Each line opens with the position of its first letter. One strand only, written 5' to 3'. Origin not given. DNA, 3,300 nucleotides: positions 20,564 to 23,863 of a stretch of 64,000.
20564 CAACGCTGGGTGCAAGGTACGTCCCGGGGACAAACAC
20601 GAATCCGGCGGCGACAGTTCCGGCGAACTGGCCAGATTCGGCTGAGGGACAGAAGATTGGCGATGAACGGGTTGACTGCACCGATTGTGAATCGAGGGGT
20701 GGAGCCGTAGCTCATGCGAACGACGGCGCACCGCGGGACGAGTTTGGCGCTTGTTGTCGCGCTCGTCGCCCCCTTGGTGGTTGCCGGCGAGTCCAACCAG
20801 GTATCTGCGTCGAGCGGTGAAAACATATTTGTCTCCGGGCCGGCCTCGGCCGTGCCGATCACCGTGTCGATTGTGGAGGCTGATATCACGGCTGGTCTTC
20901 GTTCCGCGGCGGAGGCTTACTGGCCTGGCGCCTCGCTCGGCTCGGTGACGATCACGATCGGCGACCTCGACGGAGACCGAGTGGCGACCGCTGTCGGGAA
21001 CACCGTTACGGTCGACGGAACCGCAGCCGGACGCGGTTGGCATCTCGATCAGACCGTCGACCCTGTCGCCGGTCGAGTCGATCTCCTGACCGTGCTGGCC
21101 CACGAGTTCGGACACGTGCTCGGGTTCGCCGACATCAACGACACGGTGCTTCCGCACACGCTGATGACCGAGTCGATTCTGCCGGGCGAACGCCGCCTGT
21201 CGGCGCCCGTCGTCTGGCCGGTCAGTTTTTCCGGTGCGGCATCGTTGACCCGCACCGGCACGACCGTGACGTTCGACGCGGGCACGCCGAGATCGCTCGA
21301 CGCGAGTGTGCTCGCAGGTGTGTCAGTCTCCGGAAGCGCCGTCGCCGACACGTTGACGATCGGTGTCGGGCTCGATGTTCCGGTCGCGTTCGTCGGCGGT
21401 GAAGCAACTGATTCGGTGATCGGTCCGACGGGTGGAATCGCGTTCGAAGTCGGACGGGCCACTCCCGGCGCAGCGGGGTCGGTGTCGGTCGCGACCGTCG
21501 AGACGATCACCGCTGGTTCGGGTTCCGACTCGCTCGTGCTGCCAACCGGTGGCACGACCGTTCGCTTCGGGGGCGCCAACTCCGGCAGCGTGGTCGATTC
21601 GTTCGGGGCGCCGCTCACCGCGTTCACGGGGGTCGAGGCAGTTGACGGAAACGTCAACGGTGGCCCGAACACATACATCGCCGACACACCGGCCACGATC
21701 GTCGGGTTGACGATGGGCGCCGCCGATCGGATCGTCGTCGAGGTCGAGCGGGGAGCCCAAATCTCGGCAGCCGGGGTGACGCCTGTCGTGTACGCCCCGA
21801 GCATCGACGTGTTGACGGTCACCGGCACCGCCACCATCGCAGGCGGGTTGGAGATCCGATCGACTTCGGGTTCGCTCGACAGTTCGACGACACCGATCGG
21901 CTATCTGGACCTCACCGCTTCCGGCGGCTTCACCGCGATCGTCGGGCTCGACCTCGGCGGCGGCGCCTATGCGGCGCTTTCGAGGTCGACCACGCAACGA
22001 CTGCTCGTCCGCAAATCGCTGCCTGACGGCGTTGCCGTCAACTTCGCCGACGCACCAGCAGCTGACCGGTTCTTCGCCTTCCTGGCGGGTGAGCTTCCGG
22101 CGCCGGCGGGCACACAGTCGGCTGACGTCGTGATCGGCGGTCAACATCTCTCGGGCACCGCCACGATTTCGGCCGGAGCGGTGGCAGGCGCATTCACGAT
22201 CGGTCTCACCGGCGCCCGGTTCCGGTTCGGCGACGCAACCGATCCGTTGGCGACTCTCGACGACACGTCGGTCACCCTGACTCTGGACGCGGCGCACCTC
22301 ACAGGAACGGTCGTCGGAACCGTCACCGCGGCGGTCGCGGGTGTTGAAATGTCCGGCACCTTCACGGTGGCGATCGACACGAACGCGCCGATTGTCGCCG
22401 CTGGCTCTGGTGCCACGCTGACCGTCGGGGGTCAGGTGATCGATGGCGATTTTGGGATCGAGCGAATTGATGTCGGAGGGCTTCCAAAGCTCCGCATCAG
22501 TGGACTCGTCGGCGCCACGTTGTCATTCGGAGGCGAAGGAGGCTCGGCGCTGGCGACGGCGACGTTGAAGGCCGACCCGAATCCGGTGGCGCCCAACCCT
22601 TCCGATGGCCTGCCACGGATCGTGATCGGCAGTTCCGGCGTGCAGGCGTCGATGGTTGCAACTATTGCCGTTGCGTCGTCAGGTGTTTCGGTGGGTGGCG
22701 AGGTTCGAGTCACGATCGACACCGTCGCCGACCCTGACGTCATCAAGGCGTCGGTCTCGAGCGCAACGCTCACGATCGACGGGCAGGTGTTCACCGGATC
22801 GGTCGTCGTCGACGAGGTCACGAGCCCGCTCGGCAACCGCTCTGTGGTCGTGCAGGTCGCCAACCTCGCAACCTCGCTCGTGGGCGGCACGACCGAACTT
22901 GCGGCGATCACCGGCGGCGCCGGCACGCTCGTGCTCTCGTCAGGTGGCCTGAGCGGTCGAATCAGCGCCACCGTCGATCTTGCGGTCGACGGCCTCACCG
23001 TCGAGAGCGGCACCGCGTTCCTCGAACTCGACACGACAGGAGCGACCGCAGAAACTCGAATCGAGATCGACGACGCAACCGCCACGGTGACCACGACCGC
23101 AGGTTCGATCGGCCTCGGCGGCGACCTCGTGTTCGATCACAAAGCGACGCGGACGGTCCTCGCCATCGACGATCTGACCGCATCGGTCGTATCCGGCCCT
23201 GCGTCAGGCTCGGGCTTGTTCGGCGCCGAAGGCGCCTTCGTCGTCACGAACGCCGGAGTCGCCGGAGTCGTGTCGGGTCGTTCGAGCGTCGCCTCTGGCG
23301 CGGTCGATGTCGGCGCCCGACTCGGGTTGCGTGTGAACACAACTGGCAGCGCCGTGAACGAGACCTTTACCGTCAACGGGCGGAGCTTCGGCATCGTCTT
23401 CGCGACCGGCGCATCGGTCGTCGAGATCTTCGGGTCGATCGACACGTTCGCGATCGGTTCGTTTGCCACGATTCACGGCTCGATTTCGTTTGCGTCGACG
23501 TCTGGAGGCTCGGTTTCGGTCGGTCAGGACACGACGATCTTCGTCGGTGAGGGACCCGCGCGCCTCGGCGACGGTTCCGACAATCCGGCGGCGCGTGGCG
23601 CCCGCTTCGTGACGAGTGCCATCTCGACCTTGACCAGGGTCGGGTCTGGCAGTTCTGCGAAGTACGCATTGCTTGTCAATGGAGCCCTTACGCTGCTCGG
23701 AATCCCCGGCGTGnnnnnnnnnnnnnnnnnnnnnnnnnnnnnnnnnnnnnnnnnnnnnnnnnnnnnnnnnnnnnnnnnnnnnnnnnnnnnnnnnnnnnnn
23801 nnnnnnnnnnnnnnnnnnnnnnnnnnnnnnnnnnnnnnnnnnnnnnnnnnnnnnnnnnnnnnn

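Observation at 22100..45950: About 24 kb array of an unrecognised ~125-aa all-beta repeat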

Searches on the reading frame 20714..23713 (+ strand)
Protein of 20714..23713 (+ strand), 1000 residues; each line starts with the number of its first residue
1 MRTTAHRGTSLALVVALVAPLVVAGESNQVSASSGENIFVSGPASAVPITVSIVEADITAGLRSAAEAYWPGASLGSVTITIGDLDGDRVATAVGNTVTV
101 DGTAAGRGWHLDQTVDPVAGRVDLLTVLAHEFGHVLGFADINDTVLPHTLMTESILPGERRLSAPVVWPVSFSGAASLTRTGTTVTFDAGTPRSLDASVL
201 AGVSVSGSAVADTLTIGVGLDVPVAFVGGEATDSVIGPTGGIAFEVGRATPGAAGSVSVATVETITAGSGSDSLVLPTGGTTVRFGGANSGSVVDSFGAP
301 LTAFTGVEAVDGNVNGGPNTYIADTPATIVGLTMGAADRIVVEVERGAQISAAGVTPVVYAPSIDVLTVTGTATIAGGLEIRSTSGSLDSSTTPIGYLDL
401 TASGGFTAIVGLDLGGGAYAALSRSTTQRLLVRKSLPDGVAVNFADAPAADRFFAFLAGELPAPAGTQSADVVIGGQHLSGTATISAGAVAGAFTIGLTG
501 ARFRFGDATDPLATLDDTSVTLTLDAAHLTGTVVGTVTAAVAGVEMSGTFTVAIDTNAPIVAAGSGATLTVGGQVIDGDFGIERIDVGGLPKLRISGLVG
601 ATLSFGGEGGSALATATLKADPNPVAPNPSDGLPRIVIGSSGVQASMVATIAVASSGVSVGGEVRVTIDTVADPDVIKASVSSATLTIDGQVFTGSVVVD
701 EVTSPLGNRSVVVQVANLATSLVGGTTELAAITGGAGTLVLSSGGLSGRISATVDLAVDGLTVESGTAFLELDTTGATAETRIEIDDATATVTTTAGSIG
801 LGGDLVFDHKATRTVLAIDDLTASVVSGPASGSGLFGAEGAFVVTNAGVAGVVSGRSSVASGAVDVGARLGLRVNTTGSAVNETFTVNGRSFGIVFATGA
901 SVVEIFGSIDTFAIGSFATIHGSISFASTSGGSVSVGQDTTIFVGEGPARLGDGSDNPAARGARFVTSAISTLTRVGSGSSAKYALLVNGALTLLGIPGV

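Call 33: search_protein_families(library=ncbifam, proteins=[window:20714-23713:+], max_evalue=0.01)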
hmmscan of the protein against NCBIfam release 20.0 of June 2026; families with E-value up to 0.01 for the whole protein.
window:20714-23713:+ (1000 aa): 2 families
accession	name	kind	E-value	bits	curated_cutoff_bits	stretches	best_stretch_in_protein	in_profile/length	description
NF038122.1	metallo_LGF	subfamily_domain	0.00012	22.2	80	1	111-145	131-164/274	NF038122 family metalloprotease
TIGR03296.1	M6dom_TIGR03296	domain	0.0021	18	110.8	1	96-144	140-186/286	M6 family metalloprotease domain-containing protein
